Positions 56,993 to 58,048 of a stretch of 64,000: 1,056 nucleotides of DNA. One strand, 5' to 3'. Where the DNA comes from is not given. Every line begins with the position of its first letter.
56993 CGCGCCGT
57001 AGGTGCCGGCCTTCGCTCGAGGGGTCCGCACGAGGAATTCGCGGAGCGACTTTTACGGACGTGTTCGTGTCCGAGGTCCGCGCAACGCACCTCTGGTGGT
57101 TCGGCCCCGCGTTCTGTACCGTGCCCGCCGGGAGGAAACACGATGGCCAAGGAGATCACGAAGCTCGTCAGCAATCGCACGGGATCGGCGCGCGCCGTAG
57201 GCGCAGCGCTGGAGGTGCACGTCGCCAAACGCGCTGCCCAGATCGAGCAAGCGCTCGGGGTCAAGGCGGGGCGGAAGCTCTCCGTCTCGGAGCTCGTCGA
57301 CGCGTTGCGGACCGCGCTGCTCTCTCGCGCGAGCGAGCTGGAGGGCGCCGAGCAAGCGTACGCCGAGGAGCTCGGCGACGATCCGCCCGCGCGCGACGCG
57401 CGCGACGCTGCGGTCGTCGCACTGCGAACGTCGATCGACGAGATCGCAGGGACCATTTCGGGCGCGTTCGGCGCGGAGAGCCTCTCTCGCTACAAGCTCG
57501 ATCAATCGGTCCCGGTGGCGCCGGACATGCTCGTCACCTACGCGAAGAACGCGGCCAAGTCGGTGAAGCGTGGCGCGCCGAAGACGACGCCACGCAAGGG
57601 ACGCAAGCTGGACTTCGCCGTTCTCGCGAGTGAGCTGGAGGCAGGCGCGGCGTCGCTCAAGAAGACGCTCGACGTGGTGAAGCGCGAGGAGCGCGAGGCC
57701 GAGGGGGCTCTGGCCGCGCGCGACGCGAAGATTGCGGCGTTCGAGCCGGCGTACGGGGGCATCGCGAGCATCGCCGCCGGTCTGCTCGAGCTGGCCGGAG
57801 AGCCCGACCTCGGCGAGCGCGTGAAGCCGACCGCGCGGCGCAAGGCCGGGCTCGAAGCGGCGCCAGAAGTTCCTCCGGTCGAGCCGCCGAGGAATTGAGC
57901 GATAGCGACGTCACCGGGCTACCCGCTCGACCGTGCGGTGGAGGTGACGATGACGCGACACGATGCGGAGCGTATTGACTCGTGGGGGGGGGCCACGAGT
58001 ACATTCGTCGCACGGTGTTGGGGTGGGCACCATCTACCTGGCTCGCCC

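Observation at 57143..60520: Compositionally atypical four-gene cassette of unrecognisable proteins (candidate novel accessory module)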

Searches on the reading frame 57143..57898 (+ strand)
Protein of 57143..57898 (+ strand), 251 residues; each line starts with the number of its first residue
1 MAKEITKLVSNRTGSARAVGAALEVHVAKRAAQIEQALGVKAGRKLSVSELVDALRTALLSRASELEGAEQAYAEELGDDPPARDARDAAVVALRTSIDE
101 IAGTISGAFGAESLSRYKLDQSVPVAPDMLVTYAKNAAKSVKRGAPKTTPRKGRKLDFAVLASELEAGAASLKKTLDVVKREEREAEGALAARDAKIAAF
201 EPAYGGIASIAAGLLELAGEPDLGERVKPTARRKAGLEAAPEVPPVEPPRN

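Call 7: search_protein_families(library=pfam, proteins=[window:57143-57898:+], max_evalue=1)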
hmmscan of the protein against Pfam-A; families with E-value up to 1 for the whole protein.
window:57143-57898:+ (251 aa): 1 family
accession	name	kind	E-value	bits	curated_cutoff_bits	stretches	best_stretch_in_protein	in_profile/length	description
PF04380.18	BMFP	-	0.076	13.9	37.2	0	167-193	34-60/77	Membrane fusogenic activity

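Call 8: search_protein_families(library=phrogs, proteins=[window:57143-57898:+], max_evalue=1)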
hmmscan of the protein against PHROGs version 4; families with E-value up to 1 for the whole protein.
window:57143-57898:+ (251 aa): 1 family
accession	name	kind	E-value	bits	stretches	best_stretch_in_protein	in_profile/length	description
phrog_7612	-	unknown function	0.12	13.7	1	62-102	13-53/85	-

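Call 9: search_protein_families(library=padloc, proteins=[window:57143-57898:+], max_evalue=1)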
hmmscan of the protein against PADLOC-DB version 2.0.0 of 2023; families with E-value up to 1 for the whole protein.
window:57143-57898:+ (251 aa): 0 families

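Call 10: search_protein_families(library=ncbifam, proteins=[window:57143-57898:+], max_evalue=1)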
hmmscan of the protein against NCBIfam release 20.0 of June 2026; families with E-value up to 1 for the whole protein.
window:57143-57898:+ (251 aa): 2 families
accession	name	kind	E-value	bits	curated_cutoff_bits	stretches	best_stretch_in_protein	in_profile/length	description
NF052641.1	PQLLE_fam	subfamily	0.043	13.5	80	0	166-212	147-196/211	PQLLE family protein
NF001463.0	PRK00321.1-4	subfamily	0.046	13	324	1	21-65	76-119/311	recombination-associated protein RdgC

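Call 20: find_homologous_proteins(query=window:57143-57895:+, max_evalue=0.01)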
Query window:57143-57895:+ (251 aa): 21 proteins with E <= 0.01 among 8000 candidates.
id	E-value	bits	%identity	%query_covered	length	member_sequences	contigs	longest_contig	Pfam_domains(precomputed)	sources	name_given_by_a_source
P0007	4.9e-145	499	100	100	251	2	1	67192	-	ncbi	ncbi:MAG: hypothetical protein U0234_32795 [Sandaracinus sp.]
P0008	1.9e-58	216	51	98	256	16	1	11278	-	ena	-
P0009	7.6e-58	214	51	98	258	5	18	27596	-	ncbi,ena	-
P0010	7.7e-58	214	51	98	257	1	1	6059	-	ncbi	ncbi:MAG: hypothetical protein ABJE95_35835 [Byssovorax sp.]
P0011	2.3e-57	213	50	96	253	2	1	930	-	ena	-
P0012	4.1e-55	205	49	97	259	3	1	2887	-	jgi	jgi:hypothetical protein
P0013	9.8e-55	204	50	98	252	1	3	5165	-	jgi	jgi:hypothetical protein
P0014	9.9e-55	204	48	94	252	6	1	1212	-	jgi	jgi:hypothetical protein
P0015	2.8e-54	203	47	94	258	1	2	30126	-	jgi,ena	-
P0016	3.0e-54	203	47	95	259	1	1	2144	-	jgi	jgi:hypothetical protein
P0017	8.3e-53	198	48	97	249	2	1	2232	-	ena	-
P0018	3.7e-52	196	50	94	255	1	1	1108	-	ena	-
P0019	1.1e-50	191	46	94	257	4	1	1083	-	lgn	-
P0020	8.8e-48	181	46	92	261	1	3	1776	-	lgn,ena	-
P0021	8.3e-47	178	46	95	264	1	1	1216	-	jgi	jgi:hypothetical protein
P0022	6.4e-35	139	49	71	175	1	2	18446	-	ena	-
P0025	2.2e-19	89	39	72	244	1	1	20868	-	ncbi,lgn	ncbi:MAG: hypothetical protein AAGH15_01500 [Myxococcota bacterium]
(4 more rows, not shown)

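Call 21: find_encoding_contigs(protein=P0009, flank=8000, max_places=4)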
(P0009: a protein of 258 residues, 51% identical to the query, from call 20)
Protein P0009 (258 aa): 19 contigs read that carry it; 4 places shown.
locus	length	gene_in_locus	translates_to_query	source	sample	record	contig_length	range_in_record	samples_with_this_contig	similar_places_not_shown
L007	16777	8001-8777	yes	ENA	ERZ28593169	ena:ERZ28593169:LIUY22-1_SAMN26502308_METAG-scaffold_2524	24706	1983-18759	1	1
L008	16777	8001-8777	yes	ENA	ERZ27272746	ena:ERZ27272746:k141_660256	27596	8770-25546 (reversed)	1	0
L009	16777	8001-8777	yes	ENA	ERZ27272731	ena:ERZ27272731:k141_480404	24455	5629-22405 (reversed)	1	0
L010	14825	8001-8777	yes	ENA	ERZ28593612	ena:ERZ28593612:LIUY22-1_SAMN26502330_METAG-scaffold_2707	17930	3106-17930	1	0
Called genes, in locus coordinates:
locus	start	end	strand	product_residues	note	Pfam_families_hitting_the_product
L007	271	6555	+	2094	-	PF03534:SpvB (weak), PF01839:FG-GAP (faint), PF13517:FG-GAP_3, PF05593:RHS_repeat (weak), PF25023:TEN_YD-shell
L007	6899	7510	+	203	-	-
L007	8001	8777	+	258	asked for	-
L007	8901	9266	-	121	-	-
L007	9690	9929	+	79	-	-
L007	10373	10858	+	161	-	-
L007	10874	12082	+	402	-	PF07075:NamZ_N, PF20732:NamZ_C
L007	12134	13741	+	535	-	PF06505:XylR_N, PF02830:V4R, PF00158:Sigma54_activat, PF14532:Sigma54_activ_2, PF00004:AAA (faint), PF07728:AAA_5, PF25601:AAA_lid_14, PF02954:HTH_8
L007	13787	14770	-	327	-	PF00583:Acetyltransf_1 (weak)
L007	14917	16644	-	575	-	PF02771:Acyl-CoA_dh_N, PF02770:Acyl-CoA_dh_M, PF00441:Acyl-CoA_dh_1, PF08028:Acyl-CoA_dh_2 (faint), PF21343:ACAD9-ACADV_C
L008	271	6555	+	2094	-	PF03534:SpvB (weak), PF01839:FG-GAP (faint), PF13517:FG-GAP_3, PF05593:RHS_repeat (weak), PF25023:TEN_YD-shell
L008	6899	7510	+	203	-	-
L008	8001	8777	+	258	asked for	-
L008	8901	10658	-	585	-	-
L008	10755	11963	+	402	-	PF07075:NamZ_N, PF20732:NamZ_C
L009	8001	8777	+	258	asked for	-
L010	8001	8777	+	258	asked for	-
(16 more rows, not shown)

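Call 22: find_encoding_contigs(protein=P0015, flank=8000, max_places=3)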
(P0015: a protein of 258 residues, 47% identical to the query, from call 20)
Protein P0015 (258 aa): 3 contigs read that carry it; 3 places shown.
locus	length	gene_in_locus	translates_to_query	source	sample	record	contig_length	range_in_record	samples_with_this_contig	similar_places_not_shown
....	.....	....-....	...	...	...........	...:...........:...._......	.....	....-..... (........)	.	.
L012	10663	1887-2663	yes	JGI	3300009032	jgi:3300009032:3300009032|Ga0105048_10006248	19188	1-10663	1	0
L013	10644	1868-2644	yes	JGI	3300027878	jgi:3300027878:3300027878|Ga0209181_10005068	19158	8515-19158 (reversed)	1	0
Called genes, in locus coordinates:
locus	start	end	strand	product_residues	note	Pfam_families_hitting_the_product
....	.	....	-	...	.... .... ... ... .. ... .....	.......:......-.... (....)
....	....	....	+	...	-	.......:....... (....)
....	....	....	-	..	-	-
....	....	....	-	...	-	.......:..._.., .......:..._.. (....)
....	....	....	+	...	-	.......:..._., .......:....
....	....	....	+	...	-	-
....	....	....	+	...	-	-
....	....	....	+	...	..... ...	-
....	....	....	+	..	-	-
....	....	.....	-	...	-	-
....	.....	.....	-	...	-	-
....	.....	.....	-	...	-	-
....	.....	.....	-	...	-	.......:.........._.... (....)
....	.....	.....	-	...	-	-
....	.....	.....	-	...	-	-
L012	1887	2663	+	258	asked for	-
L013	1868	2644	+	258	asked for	-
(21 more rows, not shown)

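Call 23: find_encoding_contigs(protein=P0025, flank=8000, max_places=3)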
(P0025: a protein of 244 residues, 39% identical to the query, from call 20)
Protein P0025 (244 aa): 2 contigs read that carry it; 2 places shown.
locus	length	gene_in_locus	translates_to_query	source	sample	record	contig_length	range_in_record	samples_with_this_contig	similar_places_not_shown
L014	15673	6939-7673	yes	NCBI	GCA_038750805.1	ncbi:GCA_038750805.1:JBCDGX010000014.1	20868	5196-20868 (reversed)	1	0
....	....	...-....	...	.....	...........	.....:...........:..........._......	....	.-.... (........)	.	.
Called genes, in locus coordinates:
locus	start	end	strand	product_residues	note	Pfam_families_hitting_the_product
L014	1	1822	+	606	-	PF13249:SQHop_cyclase_N, PF07678:TED_complement (faint), PF13243:SQHop_cyclase_C, PF00432:Prenyltrans (weak)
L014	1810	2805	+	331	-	PF02353:CMAS, PF13489:Methyltransf_23, PF01209:Ubie_methyltran (weak), PF08241:Methyltransf_11, PF08242:Methyltransf_12, PF13649:Methyltransf_25, PF13847:Methyltransf_31, PF08498:Sterol_MT_C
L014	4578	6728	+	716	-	PF13449:Phytase-like (weak)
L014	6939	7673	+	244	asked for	-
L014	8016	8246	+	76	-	-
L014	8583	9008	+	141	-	-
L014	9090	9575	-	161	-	-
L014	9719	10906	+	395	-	PF06580:His_kinase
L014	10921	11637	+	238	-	PF00072:Response_reg, PF04397:LytTR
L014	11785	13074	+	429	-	-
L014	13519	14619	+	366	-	-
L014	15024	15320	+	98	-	-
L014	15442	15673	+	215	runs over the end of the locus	-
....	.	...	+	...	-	?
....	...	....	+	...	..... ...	-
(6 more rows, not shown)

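Call 49: predict_structure(alignment_id=A3)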
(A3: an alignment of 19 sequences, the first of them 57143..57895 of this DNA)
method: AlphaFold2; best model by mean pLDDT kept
length: 251 residues; sequences in the alignment: 19
mean_pLDDT: 90.6   pTM: 0.74
mean pLDDT of the five models: 90.6, 89.8, 88.3, 88.1, 86.9
residues with pLDDT >= 90: 202; 70-90: 23; 50-70: 16; < 50: 10
segments of 3 or more residues with pLDDT < 50: 232-241
pLDDT, mean of each block of 10 residues (from residue 1): 82 96 95 92 80 97 97 90 95 98 96 96 97 98 93 91 98 97 95 96 96 96 89 44 61 70
secondary structure, 60 per line:
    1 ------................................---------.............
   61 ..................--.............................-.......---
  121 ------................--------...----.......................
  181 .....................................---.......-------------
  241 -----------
elements in order: H7-38 H48-78 H81-109 H111-117 H127-142 H158-217 H221-227

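Call 52: fold_search(model_id=the predicted structure, library=pdb)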
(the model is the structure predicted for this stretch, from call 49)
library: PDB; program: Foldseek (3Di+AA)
matches with E <= 10: 443; with E <= 0.001: 0
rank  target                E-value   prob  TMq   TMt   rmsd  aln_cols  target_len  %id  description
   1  3zx6_A                6.0e-02  0.72  0.26  0.22  29.2       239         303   16  Structure of Hamp(AF1503)-Tsr fusion - Hamp (A291V) mutant (released 2012-02-29)
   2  4e40                  7.3e-02  0.99  0.42  0.43  10.6       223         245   12  The haptoglobin-hemoglobin receptor of Trypanosoma congolense (released 2013-01-16)
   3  3plt_B                1.8e-01  0.72  0.29  0.32  12.5       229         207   13  Crystal structure of Lsp1 from Saccharomyces cerevisiae (released 2011-06-22)
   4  5jdo_A                1.9e-01  0.66  0.32  0.32  10.7       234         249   12  T. congolense haptoglobin-haemoglobin receptor in complex with haemoglobin (released 2016-04-27)
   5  2yfb_A                3.1e-01  0.82  0.38  0.40  13.1       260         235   11  X-ray structure of McpS ligand binding domain in complex with succinate (released 2012-04-18)
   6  3q0k_B                3.1e-01  0.16  0.18  0.16  17.9       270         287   14  Crystal structure of Human PACSIN 2 F-BAR (released 2012-02-15)
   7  6h7w_M                3.4e-01  0.63  0.32  0.35  12.7       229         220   15  Model of retromer-Vps5 complex assembled on membrane. (released 2018-09-26)
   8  2yfb_B                4.0e-01  0.82  0.41  0.43  12.9       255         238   11  X-ray structure of McpS ligand binding domain in complex with succinate (released 2012-04-18)
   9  8d9p                  4.0e-01  0.10  0.12  0.15  29.4       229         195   12  De Novo Photosynthetic Reaction Center Protein Equipped with Heme B and Mn(II) cations (released 2022-09-28)
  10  2v0o_B                4.2e-01  0.35  0.27  0.25  20.9       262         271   12  FCHO2 F-BAR domain (released 2007-06-26)
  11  5vjs                  4.2e-01  0.28  0.20  0.26  31.6       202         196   11  De Novo Photosynthetic Reaction Center Protein Equipped with Heme B, a synthetic Zn porphyrin, and Zn(II) cations (released 2018-04-25)
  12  4tql_B                4.2e-01  0.18  0.22  0.23  39.5       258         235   13  Computationally designed three helix bundle (released 2014-10-15)
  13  8a1g_A                4.4e-01  0.69  0.34  0.38  12.1       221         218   12  Structure of the SNX1-SNX5 complex (released 2023-06-14)
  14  6ewy                  4.4e-01  0.47  0.26  0.31  16.3       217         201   19  RipA Peptidoglycan hydrolase (Rv1477, Mycobacterium tuberculosis) N-terminal domain (released 2018-05-02)
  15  7aal_A                4.6e-01  0.23  0.24  0.22  18.4       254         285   11  Crystal structure of the F-BAR domain of PSTIPIP1, G258A mutant (released 2022-02-23)
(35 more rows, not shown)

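Call 77: search_dna_similar(query=window:57143-57895:+, collection=plasmids, mode=protein, max_evalue=0.01)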
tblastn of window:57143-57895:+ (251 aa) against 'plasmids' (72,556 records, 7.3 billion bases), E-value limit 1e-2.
No match.

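Call 79: find_encoding_contigs(protein=P0008, flank=6000, max_places=3)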
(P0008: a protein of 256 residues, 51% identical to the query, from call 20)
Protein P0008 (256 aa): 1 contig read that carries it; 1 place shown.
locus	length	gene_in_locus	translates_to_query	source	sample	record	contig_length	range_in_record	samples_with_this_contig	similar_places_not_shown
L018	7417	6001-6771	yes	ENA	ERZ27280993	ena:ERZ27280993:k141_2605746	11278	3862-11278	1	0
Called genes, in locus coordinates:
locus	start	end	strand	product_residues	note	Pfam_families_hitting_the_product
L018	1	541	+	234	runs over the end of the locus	PF02798:GST_N, PF13409:GST_N_2, PF13417:GST_N_3, PF00043:GST_C, PF14497:GST_C_3 (weak), PF13410:GST_C_2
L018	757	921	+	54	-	-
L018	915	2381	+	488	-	PF25390:WD40_RLD, PF00415:RCC1, PF13540:RCC1_2, PF00415:RCC1, PF13540:RCC1_2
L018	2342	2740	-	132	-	PF03781:FGE-sulfatase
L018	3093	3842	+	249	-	PF10677:DUF2490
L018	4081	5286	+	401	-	-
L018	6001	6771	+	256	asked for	-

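Call 80: find_encoding_contigs(protein=P0022, flank=6000, max_places=3)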
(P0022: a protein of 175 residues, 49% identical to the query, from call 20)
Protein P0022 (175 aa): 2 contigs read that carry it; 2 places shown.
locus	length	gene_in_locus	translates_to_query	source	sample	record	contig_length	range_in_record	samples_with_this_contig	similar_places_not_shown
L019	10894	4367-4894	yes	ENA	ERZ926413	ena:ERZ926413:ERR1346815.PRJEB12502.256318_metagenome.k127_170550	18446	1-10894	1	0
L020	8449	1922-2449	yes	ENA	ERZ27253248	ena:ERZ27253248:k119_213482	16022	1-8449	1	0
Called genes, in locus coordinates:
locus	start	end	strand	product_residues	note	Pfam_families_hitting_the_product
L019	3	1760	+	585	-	?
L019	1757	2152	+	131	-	PF11042:DUF2750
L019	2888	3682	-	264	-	-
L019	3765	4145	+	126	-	-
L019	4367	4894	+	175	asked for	-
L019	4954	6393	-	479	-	PF12229:PG_binding_4, PF04294:VanW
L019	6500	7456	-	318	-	PF05661:DUF808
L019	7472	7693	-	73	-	-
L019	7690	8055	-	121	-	PF01152:Bac_globin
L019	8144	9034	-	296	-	PF13370:Fer4_13, PF14597:Lactamase_B_5, PF00753:Lactamase_B (weak)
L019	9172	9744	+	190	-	-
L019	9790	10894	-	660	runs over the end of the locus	PF17517:IgGFc_binding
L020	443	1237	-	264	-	-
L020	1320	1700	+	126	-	-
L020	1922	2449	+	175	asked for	-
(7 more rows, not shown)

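Call 98: search_protein_families(library=padloc, proteins=[P0009, P0025], max_evalue=0.1)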
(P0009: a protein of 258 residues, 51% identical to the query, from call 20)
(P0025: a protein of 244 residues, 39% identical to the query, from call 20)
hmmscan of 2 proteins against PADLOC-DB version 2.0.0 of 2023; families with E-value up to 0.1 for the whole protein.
P0009 (258 aa): 0 families

P0025 (244 aa): 0 families

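Call 99: search_protein_families(library=ncbifam, proteins=[P0009, P0025], max_evalue=0.1)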
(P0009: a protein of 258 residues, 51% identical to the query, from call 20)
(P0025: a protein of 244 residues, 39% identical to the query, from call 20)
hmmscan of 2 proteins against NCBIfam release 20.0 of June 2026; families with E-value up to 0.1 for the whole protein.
P0009 (258 aa): 1 family
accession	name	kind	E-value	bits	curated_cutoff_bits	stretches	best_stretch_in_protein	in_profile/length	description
NF052641.1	PQLLE_fam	subfamily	0.00048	19.9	80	1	119-214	103-197/211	PQLLE family protein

P0025 (244 aa): 0 families

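Call 100: search_protein_families(library=ncbifam, alignment_id=A3, max_evalue=1)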
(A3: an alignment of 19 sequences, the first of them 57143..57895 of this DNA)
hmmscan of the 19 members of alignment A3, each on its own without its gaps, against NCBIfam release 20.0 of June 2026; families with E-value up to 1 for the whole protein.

A. member 1, window:57143-57895:+ (251 aa): 2 families
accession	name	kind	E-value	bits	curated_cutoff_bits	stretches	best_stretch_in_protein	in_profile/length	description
NF052641.1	PQLLE_fam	subfamily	0.043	13.5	80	0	166-212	147-196/211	PQLLE family protein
NF001463.0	PRK00321.1-4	subfamily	0.046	13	324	1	21-65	76-119/311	recombination-associated protein RdgC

B. families by the number of members that match (of 19 scanned): 8 families
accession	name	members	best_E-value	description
NF052641.1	PQLLE_fam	16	0.00042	PQLLE family protein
NF003768.0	PRK05365.1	2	0.064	malonic semialdehyde reductase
NF001463.0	PRK00321.1-4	1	0.046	recombination-associated protein RdgC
NF035925.1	Geo26A_fam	1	0.097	geobacillin-26 family protein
NF006148.0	PRK08295.1-5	1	0.13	RNA polymerase sporulation sigma factor SigH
NF006206.0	PRK08330.1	1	0.17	biotin--protein ligase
NF033930.1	pneumo_PspA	1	0.37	pneumococcal surface protein A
TIGR01493.1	HAD-SF-IA-v2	1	0.41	HAD-IA family hydrolase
